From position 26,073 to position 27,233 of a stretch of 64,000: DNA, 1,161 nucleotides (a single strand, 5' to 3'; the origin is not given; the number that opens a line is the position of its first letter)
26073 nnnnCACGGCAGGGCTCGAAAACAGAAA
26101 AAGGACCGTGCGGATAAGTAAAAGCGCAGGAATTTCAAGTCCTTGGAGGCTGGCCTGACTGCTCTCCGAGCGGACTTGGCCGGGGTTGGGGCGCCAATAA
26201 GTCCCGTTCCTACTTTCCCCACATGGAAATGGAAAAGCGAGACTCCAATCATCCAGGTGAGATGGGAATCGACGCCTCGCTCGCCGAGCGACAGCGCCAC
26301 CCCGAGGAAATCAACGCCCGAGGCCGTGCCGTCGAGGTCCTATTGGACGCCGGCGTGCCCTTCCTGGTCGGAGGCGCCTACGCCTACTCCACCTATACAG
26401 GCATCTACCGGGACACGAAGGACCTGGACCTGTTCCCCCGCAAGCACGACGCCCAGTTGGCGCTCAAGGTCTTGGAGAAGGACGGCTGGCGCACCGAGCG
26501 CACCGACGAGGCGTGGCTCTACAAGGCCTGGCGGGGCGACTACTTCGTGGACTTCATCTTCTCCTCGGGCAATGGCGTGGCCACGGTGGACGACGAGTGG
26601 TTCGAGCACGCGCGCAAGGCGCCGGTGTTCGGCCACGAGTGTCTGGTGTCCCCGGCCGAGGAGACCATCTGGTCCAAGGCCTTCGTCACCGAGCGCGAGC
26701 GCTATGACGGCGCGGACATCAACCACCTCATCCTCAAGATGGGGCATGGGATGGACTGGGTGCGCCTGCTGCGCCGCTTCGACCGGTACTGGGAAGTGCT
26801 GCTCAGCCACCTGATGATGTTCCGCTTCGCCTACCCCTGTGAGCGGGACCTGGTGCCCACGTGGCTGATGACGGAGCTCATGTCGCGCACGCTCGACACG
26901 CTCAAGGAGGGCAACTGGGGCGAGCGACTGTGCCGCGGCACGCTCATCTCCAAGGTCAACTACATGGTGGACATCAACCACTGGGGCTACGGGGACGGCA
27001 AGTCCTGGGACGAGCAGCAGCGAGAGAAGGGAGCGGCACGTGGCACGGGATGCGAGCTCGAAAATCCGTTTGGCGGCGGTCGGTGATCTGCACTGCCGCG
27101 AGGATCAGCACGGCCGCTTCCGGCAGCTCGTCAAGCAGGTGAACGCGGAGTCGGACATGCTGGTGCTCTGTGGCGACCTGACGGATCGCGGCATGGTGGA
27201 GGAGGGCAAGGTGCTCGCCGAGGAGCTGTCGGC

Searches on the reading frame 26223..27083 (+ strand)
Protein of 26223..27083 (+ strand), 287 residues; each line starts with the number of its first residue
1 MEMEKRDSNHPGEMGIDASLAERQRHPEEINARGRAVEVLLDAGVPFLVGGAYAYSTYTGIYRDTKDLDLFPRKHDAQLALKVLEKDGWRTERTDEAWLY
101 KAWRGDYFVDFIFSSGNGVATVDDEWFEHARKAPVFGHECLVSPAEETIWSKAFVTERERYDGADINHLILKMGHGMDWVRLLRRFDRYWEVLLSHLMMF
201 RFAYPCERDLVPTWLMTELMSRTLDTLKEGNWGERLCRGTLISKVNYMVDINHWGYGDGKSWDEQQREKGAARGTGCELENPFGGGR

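Call 3: search_protein_families(library=pfam, proteins=[window:26223-27083:+], max_evalue=1)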
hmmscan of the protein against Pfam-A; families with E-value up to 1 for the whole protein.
window:26223-27083:+ (287 aa): 3 families
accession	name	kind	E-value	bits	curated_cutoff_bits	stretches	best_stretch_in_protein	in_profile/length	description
PF14907.12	NTP_transf_5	-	8.9e-06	25.9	31.2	1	48-188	77-230/249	Uncharacterised nucleotidyltransferase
PF09970.15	DUF2204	-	0.00026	21.1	20.3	1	35-161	7-138/181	Nucleotidyl transferase of unknown function (DUF2204)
PF10706.15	Aminoglyc_resit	-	0.16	12.5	21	1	37-96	6-65/149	Aminoglycoside-2''-adenylyltransferase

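Call 4: search_protein_families(library=ncbifam, proteins=[window:26223-27083:+], max_evalue=1)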
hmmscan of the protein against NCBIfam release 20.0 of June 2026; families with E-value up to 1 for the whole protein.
window:26223-27083:+ (287 aa): 0 families

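Call 5: search_protein_families(library=padloc, proteins=[window:26223-27083:+], max_evalue=1)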
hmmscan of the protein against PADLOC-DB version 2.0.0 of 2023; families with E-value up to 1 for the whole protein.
window:26223-27083:+ (287 aa): 0 families

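Call 7: find_homologous_proteins(query=window:26223-27083:+)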
Query window:26223-27083:+ (287 aa): 6848 proteins with E <= 0.001 among 8000 candidates; the best 120 are listed.
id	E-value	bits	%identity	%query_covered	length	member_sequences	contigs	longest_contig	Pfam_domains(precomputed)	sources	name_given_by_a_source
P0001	1.3e-180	618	92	98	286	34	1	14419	PF14907.13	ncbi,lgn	-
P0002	1.0e-165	569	85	99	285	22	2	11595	PF14907.13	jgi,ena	jgi:hypothetical protein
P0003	1.3e-165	568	85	99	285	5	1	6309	PF14907.13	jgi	jgi:nucleotidyltransferase DUF2204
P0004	2.0e-165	568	85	99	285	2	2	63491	PF14907.13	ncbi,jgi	jgi:hypothetical protein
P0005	9.0e-165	566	84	99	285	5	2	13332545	PF14907.13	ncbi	ncbi:hypothetical protein [Archangium minus]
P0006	1.3e-163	562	83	99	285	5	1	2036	PF14907.13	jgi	jgi:hypothetical protein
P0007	9.8e-163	559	84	99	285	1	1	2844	PF14907.13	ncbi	ncbi:MAG: hypothetical protein ACXU86_12200 [Archangium sp.]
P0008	1.3e-162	558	83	99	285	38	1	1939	PF14907.13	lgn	-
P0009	4.1e-162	557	84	99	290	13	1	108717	PF14907.13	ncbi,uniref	ncbi:hypothetical protein [Archangium sp.]|uniref:hypothetical protein n=1 Tax=Archangium sp. TaxID=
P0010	5.7e-161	553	83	98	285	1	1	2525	PF14907.13,PF09970.16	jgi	jgi:hypothetical protein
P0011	3.1e-160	551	85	95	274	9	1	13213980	PF14907.13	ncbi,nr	ncbi:nucleotidyltransferase [Archangium violaceum]|nr:nucleotidyltransferase [Archangium violaceum] 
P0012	6.3e-158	543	85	95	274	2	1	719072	PF14907.13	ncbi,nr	ncbi:hypothetical protein DAT35_17295 [Vitiosangium sp. GDMCC 1.1324]|nr:nucleotidyltransferase [Vit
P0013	3.5e-153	527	78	99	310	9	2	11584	PF14907.13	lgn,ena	-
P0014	1.0e-149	516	75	99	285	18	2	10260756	PF14907.13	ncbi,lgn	ncbi:nucleotidyltransferase [Stigmatella aurantiaca]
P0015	1.4e-149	516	76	99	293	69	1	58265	PF14907.13,PF09970.16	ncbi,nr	ncbi:hypothetical protein D7V97_03690 [Corallococcus sp. CA053C]|nr:hypothetical protein D7V97_03690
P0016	1.3e-148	512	75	99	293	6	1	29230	PF14907.13,PF09970.16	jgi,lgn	-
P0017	1.6e-148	512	75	99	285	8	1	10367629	PF14907.13,PF09970.16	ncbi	ncbi:nucleotidyltransferase [Myxococcus landrumensis]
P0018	5.6e-148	510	74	99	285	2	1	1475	PF14907.13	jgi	jgi:hypothetical protein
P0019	7.9e-148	510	75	99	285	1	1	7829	PF14907.13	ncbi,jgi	-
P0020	1.6e-147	509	75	99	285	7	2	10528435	PF14907.13,PF09970.16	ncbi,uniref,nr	ncbi:nucleotidyltransferase [Myxococcus faecalis]|uniref:nucleotidyltransferase n=2 Tax=Myxococcacea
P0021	3.9e-147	508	75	99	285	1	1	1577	PF14907.13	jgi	jgi:hypothetical protein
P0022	4.3e-147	507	75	99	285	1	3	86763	PF14907.13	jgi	jgi:hypothetical protein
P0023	2.0e-146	505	76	99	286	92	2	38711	PF14907.13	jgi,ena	jgi:hypothetical protein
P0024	2.2e-146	505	75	99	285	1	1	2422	PF14907.13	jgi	jgi:hypothetical protein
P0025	2.6e-146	505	74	99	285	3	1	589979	PF14907.13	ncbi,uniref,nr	ncbi:nucleotidyltransferase [Hyalangium minutum]|uniref:nucleotidyltransferase n=1 Tax=Hyalangium mi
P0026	2.7e-146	505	74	99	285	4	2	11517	PF14907.13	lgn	-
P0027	3.1e-146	505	75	99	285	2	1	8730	PF14907.13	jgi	jgi:hypothetical protein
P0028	3.4e-146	505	75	99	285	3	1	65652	PF14907.13,PF09970.16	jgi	jgi:hypothetical protein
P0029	4.9e-146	504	74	99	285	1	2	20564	PF14907.13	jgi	jgi:hypothetical protein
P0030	5.2e-146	504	75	99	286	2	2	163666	PF14907.13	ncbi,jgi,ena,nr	ncbi:MAG TPA: nucleotidyltransferase [Myxococcaceae bacterium]|nr:nucleotidyltransferase [Myxococcac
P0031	7.6e-146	503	74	99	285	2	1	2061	PF14907.13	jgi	jgi:Nucleotidyl transferase of unknown function (DUF2204)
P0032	7.8e-146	503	74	99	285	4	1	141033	PF14907.13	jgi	jgi:hypothetical protein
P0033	2.5e-145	502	73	99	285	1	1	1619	PF14907.13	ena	-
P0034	2.6e-145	502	73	99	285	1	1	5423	PF14907.13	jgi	-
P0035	4.8e-145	501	74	99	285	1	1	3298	PF14907.13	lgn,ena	-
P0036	7.5e-145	500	75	99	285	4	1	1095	PF14907.13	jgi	jgi:hypothetical protein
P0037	2.3e-144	499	72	99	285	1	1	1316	PF14907.13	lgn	-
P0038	3.1e-144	498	74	99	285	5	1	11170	PF14907.13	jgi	jgi:hypothetical protein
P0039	3.4e-144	498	76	93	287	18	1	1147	PF14907.13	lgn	-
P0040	3.5e-144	498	73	99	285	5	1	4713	PF14907.13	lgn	-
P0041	4.5e-144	498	72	99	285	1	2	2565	PF14907.13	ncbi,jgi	jgi:hypothetical protein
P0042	5.8e-144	497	74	99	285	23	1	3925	PF14907.13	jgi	jgi:Nucleotidyl transferase of unknown function (DUF2204)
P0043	2.5e-143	495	73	99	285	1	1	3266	PF14907.13,PF09970.16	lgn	-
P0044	3.2e-143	495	77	95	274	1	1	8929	PF14907.13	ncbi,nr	ncbi:MAG TPA: hypothetical protein VLQ93_23085 [Myxococcaceae bacterium]|nr:hypothetical protein [My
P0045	5.4e-143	494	72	99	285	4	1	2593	PF14907.13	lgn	-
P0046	6.4e-143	494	72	99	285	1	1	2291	PF14907.13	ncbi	-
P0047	6.4e-143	494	71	99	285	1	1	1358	PF14907.13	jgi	jgi:hypothetical protein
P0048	7.9e-143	493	73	99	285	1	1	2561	PF14907.13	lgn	-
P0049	8.5e-143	493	72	99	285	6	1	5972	PF14907.13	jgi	jgi:hypothetical protein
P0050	2.7e-142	492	74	95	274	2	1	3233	PF14907.13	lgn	-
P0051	5.3e-142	491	73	99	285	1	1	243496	PF14907.13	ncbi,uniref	ncbi:nucleotidyltransferase [Hyalangium gracile]|uniref:nucleotidyltransferase n=1 Tax=Hyalangium gr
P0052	9.4e-142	490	73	99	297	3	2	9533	PF14907.13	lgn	-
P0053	1.7e-141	489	71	99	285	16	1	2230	PF14907.13,PF09970.16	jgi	jgi:hypothetical protein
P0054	6.6e-141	487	74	95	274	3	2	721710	PF14907.13,PF09970.16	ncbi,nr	ncbi:nucleotidyltransferase [Myxococcus fulvus]|nr:nucleotidyltransferase [Myxococcus fulvus]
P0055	4.1e-139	481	74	95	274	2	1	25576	PF14907.13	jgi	jgi:hypothetical protein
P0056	1.7e-138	479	71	99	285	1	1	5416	PF14907.13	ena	-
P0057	1.9e-138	479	74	95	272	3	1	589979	PF14907.13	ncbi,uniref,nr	ncbi:hypothetical protein DB31_8462 [Hyalangium minutum]|uniref:Nucleotidyltransferase family protei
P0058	5.3e-138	478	73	95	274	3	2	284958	PF14907.13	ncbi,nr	ncbi:hypothetical protein DRW03_23495 [Corallococcus sp. H22C18031201]|nr:nucleotidyltransferase [Ci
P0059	8.7e-138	477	73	95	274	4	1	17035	PF14907.13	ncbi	-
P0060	3.5e-137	475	72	92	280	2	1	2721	PF14907.13,PF09970.16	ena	-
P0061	1.2e-136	473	73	95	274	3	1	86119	PF14907.13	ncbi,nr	ncbi:nucleotidyltransferase family protein [Myxococcus sp. K15C18031901]|nr:nucleotidyltransferase [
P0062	1.7e-136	473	72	95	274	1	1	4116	PF14907.13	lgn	-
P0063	5.9e-136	471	70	99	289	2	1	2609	PF14907.13,PF09970.16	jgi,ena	-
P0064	2.7e-135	469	73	95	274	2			PF14907.13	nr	nr:nucleotidyltransferase [Hyalangium gracile]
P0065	4.7e-135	468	70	99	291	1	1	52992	PF14907.13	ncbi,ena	-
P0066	1.0e-134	467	74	92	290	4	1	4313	PF14907.13,PF09970.16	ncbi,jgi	jgi:hypothetical protein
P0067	9.6e-133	460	71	93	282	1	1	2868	PF14907.13,PF09970.16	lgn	-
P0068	2.6e-132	459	68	99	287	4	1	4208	PF14907.13,PF09970.16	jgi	jgi:hypothetical protein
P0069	4.2e-132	458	69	99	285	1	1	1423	PF14907.13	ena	-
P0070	5.9e-132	458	69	99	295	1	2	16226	PF14907.13,PF09970.16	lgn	-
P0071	6.1e-132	458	67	99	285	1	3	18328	PF14907.13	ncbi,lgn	-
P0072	1.5e-131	456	71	93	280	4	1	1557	PF14907.13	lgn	-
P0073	1.5e-131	456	69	99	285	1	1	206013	PF14907.13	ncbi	-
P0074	2.6e-131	456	67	99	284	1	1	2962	PF14907.13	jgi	jgi:hypothetical protein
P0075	8.1e-131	454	72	95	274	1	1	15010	PF14907.13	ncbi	ncbi:MAG: nucleotidyltransferase [Myxococcaceae bacterium]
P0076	1.3e-130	453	68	99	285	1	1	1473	PF14907.13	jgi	jgi:hypothetical protein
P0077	3.5e-130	452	71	94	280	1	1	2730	PF14907.13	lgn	-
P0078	7.0e-130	451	69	99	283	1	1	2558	PF14907.13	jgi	jgi:hypothetical protein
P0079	1.6e-129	450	67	99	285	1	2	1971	PF14907.13,PF09970.16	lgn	-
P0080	1.6e-129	450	70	92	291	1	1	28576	PF14907.13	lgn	-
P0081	1.8e-129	450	68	98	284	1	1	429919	PF14907.13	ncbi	-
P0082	2.1e-129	449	68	99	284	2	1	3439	PF14907.13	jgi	-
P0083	3.3e-129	449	68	95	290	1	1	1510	PF14907.13,PF09970.16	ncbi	-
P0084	3.6e-129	449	65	99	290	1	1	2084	PF14907.13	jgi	jgi:hypothetical protein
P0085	4.6e-129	448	70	91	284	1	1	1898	PF14907.13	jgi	jgi:hypothetical protein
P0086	6.1e-129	448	66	99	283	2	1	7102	PF14907.13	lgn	-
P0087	7.1e-129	448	69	92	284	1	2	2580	PF14907.13,PF09970.16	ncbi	-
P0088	2.3e-128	446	66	99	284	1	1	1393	PF14907.13,PF09970.16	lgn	-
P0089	4.3e-128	445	67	99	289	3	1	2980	PF14907.13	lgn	-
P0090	2.6e-127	442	69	90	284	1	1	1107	PF14907.13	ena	-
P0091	6.4e-127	441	67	100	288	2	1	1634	PF14907.13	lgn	-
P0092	1.1e-126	440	64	100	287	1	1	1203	PF14907.13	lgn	-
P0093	1.3e-126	440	66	99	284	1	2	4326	PF14907.13,PF09970.16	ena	-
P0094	7.6e-126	438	67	91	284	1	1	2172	PF14907.13,PF09970.16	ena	-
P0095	2.8e-125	436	64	99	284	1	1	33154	PF14907.13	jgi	jgi:hypothetical protein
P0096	4.8e-125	435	67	94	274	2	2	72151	PF14907.13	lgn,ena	-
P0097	7.0e-125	435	64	99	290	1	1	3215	PF14907.13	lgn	-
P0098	3.6e-124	432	65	99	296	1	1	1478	PF14907.13,PF09970.16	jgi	jgi:hypothetical protein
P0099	6.0e-124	431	65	97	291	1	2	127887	PF14907.13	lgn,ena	-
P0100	6.1e-124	431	65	99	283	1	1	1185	PF14907.13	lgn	-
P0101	7.5e-124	431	64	100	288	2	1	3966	PF14907.13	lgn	-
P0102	9.0e-124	431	63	100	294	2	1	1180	PF14907.13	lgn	-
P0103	1.6e-123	430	65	99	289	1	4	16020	PF14907.13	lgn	-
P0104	2.1e-123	430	67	97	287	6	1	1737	PF14907.13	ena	-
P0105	6.9e-123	428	66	99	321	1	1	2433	PF14907.13,PF09970.16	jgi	jgi:hypothetical protein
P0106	9.1e-123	428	64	97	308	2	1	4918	PF14907.13,PF09970.16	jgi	jgi:hypothetical protein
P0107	9.7e-123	427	67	95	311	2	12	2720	PF14907.13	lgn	-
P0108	1.0e-122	427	64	99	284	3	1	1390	PF14907.13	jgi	-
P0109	1.2e-122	427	64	99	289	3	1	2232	PF14907.13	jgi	jgi:hypothetical protein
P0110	4.4e-122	425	66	93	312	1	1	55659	PF14907.13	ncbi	-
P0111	8.2e-122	424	65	99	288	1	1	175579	PF14907.13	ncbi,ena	-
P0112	9.9e-122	424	63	100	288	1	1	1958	PF14907.13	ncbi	-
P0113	1.0e-121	424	62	100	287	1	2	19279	PF14907.13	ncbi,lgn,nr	ncbi:MAG: nucleotidyltransferase [Myxococcaceae bacterium]|nr:nucleotidyltransferase [Myxococcaceae 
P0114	1.2e-121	424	63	100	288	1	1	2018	PF14907.13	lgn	-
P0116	1.3e-121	424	64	99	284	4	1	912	PF14907.13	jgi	jgi:hypothetical protein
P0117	1.7e-121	423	64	99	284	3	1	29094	PF14907.13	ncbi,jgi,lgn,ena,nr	ncbi:MAG TPA: nucleotidyltransferase family protein [Myxococcaceae bacterium]|nr:nucleotidyltransfer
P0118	1.7e-121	423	65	99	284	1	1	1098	PF14907.13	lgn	-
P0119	2.3e-121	423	64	99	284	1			PF14907.13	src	-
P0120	2.7e-121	423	65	99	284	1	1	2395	PF14907.13,PF09970.16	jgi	jgi:hypothetical protein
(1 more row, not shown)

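Call 8: search_solved_structures(query=window:26223-27083:+, max_evalue=10, show_alignments=2)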
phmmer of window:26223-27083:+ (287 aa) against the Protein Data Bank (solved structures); distinct sequences matched with E-value up to 10: 0.

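Call 11: find_related_loci(query=window:26223-27083:+, collection=genome_contigs, flank=6000)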
Query window:26223-27083:+ (287 aa) in genome_contigs; peptide patterns used: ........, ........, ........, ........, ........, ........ (x = any residue, [..] = any of these).
247 stretches matched a pattern; 108 encode a relative of the query (tblastn E <= 1e-3); the best 80 are kept; 80 distinct loci.
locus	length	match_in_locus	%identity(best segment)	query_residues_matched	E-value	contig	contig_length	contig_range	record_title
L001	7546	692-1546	93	3-287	0e+0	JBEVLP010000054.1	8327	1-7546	MAG: Cystobacter sp. isolate T4R2UO_autometa_bin_0001 T4R2UO_autometa_bin_0001_k133_7546593, whole genome shotgun sequen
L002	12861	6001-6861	93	1-287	0e+0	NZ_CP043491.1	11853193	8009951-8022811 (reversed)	Cystobacter fuscus strain Cbf 10 chromosome, complete genome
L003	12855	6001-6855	86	3-287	2e-166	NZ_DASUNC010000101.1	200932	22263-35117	MAG: Archangium sp. isolate SMAG_U1589 k141_349352, whole genome shotgun sequence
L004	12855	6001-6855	85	3-287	8e-166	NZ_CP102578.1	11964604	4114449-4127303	Archangium gephyra strain SDU49 chromosome, complete genome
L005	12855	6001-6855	85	3-287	2e-165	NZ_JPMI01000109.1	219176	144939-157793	Archangium violaceum Cb vi76 contig00115, whole genome shotgun sequence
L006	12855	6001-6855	85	3-287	1e-165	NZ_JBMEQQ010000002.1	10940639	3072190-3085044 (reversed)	Archangium gephyra strain PVMSAZ contig_1, whole genome shotgun sequence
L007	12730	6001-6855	85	3-287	3e-165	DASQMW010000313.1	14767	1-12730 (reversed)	MAG TPA_asm: Archangium sp. isolate SMAG_U10759 k141_533779, whole genome shotgun sequence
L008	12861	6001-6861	84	1-287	1e-164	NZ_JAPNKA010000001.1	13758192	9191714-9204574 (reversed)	Archangium lansingense strain MIWBW ctg.000000F, whole genome shotgun sequence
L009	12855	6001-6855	84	3-287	1e-163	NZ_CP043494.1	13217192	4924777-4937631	Archangium minus strain Cbm 6 chromosome, complete genome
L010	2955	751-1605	85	3-287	1e-172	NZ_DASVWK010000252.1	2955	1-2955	MAG: Archangium sp. isolate SMAG_U3368 k141_37852, whole genome shotgun sequence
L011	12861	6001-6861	83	1-287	2e-163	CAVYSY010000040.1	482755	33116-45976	MAG: uncultured delta proteobacterium isolate MFD05674.bin.2.184 genome assembly, contig: contig_57308, whole genome sho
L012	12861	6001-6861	83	1-287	3e-161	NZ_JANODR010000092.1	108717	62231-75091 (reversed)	MAG: Archangium sp. isolate VAR_17_metabat_108 VAR_17_k141_684240, whole genome shotgun sequence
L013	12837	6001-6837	85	3-281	9e-161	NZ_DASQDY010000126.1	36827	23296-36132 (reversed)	MAG: Archangium sp. isolate SMAG_U11739 k141_149222, whole genome shotgun sequence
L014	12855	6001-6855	78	3-287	4e-155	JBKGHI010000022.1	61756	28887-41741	Myxococcus sp. 1LA NODE_22_length_61756_cov_61.878803, whole genome shotgun sequence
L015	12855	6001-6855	78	3-287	6e-154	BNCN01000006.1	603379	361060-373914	Comamonas sp. KCTC 72670 KCTC 72670 DNA, sequence06, whole genome shotgun sequence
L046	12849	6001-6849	69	3-287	2e-133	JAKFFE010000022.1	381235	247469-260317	MAG: Myxococcaceae bacterium isolate LC092 contig-124_6, whole genome shotgun sequence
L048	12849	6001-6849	70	3-287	3e-134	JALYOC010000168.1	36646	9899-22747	MAG: Myxococcota bacterium isolate MDV bin1 SD1454-56_k127_1214676, whole genome shotgun sequence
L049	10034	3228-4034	59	3-271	9e-114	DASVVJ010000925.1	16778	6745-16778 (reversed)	MAG TPA_asm: Myxococcaceae bacterium isolate SMAG_U3340 k141_483941, whole genome shotgun sequence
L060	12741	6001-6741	51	16-260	2e-71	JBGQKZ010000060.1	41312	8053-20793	MAG: Gemmataceae bacterium isolate OBJ2_061818_050_5 k141_3781244_length_41312_cov_25.0422, whole genome shotgun sequenc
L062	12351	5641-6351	49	10-258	7e-71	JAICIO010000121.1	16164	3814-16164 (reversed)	MAG: Phycisphaerae bacterium isolate GZL_FP_2_bin.106 k141_908372_length_16164_cov_15.0000, whole genome shotgun sequenc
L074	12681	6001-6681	48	35-260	4e-66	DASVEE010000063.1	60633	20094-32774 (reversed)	MAG TPA_asm: Thermoanaerobaculia bacterium isolate SMAG_U2052 k141_974402, whole genome shotgun sequence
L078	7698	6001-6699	44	28-260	3e-64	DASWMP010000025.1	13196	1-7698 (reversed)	MAG TPA_asm: Thermoanaerobaculia bacterium isolate SMAG_U3390 k141_246198, whole genome shotgun sequence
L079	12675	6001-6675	45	36-260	6e-64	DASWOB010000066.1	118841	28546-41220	MAG TPA_asm: Thermoanaerobaculia bacterium isolate SMAG_U3429 k141_533016, whole genome shotgun sequence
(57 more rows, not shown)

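Call 15: search_protein_representatives(protein=window:26223-27083:+)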
Query: 287 residues. Proteins with E-value up to 0.001 (for the whole library): 1870; up to 1e-10: 940; up to 1e-30: 227. The best 150 are listed.
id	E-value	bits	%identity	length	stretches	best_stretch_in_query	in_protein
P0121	1.3e-72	261.2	54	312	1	27-252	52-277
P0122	6.9e-72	258.8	53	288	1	39-256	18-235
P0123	2.6e-71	256.9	52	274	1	30-255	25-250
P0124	1.0e-70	255.0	36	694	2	33-260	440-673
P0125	1.9e-68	247.5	51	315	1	36-262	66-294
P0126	2.6e-68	247.0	48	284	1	36-260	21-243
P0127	5.0e-68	246.1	51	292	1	33-260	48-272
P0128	4.9e-67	242.8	47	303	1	26-260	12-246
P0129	1.2e-66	241.6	51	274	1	33-261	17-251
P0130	1.2e-65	238.3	47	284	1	28-261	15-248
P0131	5.7e-64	232.8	46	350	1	35-260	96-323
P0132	2.9e-63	230.5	45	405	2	36-226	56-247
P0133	2.0e-62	227.7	48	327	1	28-260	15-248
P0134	4.2e-62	226.6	49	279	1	30-260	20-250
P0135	2.9e-61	223.9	50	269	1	35-260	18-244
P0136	5.8e-61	222.9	50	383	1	39-261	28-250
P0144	9.3e-58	212.4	55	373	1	38-218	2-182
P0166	3.0e-51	191.0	52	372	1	23-206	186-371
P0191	3.5e-47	177.6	42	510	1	33-261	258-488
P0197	5.4e-46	173.7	43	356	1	34-259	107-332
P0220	2.4e-43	165.0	55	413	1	27-183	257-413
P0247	2.2e-41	158.6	35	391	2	30-271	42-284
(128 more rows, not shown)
